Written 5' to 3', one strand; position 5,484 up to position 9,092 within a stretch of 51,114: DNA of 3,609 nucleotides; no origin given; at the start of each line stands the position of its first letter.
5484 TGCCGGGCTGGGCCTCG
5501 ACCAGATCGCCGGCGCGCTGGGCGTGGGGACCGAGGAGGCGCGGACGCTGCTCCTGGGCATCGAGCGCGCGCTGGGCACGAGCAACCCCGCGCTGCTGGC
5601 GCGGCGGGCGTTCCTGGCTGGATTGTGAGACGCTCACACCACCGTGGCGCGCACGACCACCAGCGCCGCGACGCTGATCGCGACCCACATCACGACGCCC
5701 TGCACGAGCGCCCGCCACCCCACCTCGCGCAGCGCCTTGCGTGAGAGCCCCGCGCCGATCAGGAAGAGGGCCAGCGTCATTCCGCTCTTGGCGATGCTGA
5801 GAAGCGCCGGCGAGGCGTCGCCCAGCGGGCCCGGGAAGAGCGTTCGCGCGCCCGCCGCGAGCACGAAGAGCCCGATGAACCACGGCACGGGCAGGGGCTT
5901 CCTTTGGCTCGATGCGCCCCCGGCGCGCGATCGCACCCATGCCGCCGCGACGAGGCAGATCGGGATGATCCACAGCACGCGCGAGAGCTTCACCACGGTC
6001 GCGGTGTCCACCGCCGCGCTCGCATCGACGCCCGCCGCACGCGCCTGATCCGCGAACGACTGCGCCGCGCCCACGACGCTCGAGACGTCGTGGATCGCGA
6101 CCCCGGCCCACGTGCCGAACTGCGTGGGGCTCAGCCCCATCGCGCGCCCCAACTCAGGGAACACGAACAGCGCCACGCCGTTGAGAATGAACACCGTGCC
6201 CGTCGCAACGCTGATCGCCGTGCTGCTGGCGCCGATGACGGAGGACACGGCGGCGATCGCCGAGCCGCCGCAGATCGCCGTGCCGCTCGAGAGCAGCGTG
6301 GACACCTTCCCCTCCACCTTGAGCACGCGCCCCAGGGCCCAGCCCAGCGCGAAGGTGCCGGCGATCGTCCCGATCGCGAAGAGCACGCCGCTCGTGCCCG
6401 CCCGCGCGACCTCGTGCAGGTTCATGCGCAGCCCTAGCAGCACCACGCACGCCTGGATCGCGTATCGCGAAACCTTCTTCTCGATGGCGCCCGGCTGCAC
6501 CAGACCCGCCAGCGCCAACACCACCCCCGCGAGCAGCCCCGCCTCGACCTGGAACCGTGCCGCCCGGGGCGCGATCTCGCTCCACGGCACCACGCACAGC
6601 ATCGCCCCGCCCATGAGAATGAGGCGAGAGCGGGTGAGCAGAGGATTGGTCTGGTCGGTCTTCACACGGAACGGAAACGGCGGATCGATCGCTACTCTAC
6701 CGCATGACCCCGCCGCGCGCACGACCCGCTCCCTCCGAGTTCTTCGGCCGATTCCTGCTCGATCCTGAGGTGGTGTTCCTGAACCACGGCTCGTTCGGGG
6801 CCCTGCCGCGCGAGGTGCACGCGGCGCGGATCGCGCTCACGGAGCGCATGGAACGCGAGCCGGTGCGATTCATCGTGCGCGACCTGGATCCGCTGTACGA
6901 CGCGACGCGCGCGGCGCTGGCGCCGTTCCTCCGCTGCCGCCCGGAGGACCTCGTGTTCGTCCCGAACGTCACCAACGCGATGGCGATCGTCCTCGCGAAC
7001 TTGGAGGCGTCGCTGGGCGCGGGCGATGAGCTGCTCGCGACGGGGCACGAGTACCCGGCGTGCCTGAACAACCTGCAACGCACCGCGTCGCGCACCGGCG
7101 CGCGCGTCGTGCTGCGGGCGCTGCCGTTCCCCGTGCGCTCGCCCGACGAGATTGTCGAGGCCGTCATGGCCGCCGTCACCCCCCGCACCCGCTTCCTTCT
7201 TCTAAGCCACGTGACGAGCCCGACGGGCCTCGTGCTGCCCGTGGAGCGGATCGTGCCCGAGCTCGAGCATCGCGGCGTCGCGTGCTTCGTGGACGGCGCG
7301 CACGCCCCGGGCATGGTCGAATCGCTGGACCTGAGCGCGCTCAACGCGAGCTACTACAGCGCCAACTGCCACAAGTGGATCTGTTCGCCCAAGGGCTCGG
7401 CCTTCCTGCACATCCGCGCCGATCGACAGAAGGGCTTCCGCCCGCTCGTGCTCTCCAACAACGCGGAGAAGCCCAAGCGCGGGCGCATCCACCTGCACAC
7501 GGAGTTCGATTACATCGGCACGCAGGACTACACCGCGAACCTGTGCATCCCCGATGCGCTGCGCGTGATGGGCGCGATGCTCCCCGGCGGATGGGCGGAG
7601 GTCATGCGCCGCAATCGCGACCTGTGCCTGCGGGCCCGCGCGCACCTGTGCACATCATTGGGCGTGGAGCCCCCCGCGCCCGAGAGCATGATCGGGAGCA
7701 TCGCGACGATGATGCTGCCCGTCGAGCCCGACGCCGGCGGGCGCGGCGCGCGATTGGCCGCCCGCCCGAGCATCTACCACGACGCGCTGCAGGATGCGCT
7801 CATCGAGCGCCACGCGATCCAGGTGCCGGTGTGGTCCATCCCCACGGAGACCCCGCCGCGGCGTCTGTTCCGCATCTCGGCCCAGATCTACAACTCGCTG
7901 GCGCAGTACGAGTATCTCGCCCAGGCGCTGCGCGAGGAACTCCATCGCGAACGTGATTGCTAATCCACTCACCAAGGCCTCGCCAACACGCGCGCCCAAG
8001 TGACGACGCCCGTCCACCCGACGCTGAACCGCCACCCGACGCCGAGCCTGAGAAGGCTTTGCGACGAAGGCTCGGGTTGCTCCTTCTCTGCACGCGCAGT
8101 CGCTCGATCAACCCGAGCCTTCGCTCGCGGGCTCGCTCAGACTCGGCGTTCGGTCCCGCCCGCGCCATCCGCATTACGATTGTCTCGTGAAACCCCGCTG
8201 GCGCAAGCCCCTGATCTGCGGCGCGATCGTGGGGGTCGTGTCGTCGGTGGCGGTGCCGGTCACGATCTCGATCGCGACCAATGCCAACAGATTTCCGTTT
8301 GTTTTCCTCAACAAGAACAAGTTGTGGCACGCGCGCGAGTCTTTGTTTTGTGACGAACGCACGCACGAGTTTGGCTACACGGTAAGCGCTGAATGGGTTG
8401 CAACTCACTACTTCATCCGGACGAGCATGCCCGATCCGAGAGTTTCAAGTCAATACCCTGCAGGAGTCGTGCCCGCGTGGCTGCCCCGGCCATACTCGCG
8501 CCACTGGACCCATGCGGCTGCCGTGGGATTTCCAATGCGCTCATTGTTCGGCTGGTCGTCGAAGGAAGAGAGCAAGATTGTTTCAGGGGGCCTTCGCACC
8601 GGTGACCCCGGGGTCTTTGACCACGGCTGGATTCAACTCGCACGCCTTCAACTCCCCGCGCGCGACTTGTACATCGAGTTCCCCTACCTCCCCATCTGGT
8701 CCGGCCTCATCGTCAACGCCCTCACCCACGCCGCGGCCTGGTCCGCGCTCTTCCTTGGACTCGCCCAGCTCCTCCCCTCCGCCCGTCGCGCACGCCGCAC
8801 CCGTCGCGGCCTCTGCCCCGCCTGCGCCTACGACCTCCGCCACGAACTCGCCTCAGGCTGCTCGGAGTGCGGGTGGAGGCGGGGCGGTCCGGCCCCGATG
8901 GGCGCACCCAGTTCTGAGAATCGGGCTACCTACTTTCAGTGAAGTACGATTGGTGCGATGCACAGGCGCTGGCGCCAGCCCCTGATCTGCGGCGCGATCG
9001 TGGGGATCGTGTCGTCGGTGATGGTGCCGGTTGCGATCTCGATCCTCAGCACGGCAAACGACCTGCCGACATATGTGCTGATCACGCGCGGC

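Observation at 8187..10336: Tandem three-gene paralog cassette encoding two-TM proteins with a C-terminal Arg-rich / four-Cys zinc-ribbon tail, in an anomalously AT-rich, C3-codon-biased islet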

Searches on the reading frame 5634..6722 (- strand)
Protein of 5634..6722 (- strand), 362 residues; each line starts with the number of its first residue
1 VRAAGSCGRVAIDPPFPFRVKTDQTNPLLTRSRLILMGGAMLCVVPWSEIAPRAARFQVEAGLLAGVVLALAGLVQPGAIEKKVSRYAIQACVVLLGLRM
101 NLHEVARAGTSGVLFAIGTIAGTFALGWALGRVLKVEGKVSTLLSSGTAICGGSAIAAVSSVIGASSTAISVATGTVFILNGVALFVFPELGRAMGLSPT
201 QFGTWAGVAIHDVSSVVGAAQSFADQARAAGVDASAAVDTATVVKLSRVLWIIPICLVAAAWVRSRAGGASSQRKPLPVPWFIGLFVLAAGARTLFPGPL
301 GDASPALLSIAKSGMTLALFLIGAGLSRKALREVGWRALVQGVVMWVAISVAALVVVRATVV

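Call 22: search_protein_families(library=pfam, proteins=[window:5634-6722:-], max_evalue=0.001)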
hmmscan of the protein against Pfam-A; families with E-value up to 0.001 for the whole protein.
window:5634-6722:- (362 aa): 1 family
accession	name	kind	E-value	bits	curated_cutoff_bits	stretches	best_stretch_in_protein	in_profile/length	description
PF03601.19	Cons_hypoth698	-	6.5e-52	176.8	24.5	1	83-340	55-302/304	Conserved hypothetical protein 698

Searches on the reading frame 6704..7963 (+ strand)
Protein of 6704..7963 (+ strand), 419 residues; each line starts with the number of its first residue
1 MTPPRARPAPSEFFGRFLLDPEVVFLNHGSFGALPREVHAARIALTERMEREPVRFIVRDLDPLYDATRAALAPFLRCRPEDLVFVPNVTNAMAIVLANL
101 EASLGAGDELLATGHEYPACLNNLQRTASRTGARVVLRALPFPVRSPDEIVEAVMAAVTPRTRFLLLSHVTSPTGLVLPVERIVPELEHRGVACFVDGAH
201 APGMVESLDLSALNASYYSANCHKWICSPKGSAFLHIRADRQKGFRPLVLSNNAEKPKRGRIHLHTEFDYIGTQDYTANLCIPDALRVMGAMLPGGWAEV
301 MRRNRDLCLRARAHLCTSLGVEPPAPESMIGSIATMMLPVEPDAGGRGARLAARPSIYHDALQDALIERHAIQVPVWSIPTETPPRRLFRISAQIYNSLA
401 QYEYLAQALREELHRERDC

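Call 22: search_protein_families(library=pfam, proteins=[window:6704-7963:+], max_evalue=0.001)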
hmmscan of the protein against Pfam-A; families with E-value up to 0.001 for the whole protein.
window:6704-7963:+ (419 aa): 4 families
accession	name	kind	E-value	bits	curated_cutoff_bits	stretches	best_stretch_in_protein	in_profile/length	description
PF00266.25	Aminotran_5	-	7.6e-22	78.2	21.5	1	64-251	44-227/371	Aminotransferase class-V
PF00155.27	Aminotran_1_2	-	1.3e-05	25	19.7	0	150-210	129-198/361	Aminotransferase class I and II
PF01041.23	DegT_DnrJ_EryC1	-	0.00027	20.7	19.8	1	84-203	43-151/360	DegT/DnrJ/EryC1/StrS aminotransferase family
PF01053.26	Cys_Met_Meta_PP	-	0.00039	19.5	27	1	93-212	77-189/381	Cys/Met metabolism PLP-dependent enzyme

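Call 62: find_related_loci(query=window:6704-7960:+, collection=metagenome_contigs, flank=10000)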
Query window:6704-7960:+ (419 aa) in metagenome_contigs; peptide patterns used: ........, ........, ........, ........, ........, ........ (x = any residue, [..] = any of these).
288 stretches matched a pattern; 91 encode a relative of the query (tblastn E <= 1e-3); the best 80 are kept; 80 distinct loci.
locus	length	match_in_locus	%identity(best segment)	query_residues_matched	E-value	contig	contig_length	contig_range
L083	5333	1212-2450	66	4-417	0e+0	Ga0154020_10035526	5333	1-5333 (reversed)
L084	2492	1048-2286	64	1-417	0e+0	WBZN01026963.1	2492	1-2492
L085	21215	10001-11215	59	8-418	2e-151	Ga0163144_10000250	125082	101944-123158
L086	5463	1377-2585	57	8-417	2e-152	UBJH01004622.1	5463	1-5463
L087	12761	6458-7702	59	4-417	2e-147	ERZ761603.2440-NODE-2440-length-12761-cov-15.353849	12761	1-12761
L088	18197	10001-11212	58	8-417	3e-147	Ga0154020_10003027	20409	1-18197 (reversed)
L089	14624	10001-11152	59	17-403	2e-143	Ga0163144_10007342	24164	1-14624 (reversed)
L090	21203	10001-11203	55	10-417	7e-142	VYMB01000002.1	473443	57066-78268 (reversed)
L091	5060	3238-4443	54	17-417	2e-141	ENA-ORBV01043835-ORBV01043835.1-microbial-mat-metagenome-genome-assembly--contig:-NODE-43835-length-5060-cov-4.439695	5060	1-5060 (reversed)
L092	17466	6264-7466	55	10-417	4e-140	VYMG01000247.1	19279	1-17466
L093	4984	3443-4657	56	6-416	2e-140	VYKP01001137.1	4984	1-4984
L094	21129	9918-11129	54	7-417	4e-138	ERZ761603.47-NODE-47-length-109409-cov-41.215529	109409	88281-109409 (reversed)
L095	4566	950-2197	54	1-417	3e-138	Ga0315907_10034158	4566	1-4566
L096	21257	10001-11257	51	8-417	3e-135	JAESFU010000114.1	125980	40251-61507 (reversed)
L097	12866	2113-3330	54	7-419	3e-135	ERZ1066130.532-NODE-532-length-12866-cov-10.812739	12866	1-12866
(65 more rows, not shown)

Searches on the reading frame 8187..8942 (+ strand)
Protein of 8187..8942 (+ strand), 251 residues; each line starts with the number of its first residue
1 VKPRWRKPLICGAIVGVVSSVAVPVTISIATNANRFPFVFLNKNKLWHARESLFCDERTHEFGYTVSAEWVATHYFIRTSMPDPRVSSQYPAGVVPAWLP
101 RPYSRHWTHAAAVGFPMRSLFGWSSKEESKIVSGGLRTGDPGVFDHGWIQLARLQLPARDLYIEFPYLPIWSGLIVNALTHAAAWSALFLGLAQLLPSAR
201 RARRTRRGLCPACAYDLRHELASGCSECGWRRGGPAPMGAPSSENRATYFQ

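Call 3: search_protein_families(library=pfam, proteins=[window:8187-8942:+], max_evalue=1)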
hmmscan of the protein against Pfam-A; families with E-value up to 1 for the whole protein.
window:8187-8942:+ (251 aa): 1 family
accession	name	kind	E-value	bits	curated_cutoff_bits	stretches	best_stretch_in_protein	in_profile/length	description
PF18912.6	DZR_2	-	0.091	13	27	1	203-229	17-43/56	Double zinc ribbon domain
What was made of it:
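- On Pfam zinc_ribbon_2 / DZR / DZR_2: The best hit is DZR_2 at 13 bits against a cut-off of 27 (call 3).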

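Call 4: search_protein_families(library=ncbifam, proteins=[window:8187-8942:+], max_evalue=1)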
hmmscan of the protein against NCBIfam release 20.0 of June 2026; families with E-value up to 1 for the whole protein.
window:8187-8942:+ (251 aa): 3 families
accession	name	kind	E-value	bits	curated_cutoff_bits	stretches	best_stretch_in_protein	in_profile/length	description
NF049953.1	ribbon_DG_selen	exception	0.13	12.2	130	1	205-230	145-169/172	zinc ribbon-containing (seleno)protein DG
NF041910.1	HVO_0416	equivalog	0.13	12.2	80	1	209-231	36-57/58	HVO_0416 family zinc finger protein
NF006109.0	PRK08260.1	subfamily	0.24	10.6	320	1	8-43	115-153/296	enoyl-CoA hydratase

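Call 53: search_protein_families(library=padloc, proteins=[window:8187-8942:+], max_evalue=1)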
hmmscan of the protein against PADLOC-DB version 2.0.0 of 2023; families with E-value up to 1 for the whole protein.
window:8187-8942:+ (251 aa): 0 families

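Call 54: search_protein_families(library=phrogs, proteins=[window:8187-8942:+], max_evalue=1)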
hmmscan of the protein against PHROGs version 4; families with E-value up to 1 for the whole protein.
window:8187-8942:+ (251 aa): 1 family
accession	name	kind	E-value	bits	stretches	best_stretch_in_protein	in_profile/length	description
phrog_21242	-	unknown function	0.18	12.5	1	7-24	20-37/41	-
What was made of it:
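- There is no PADLOC or PHROG hit (calls 53, 54).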
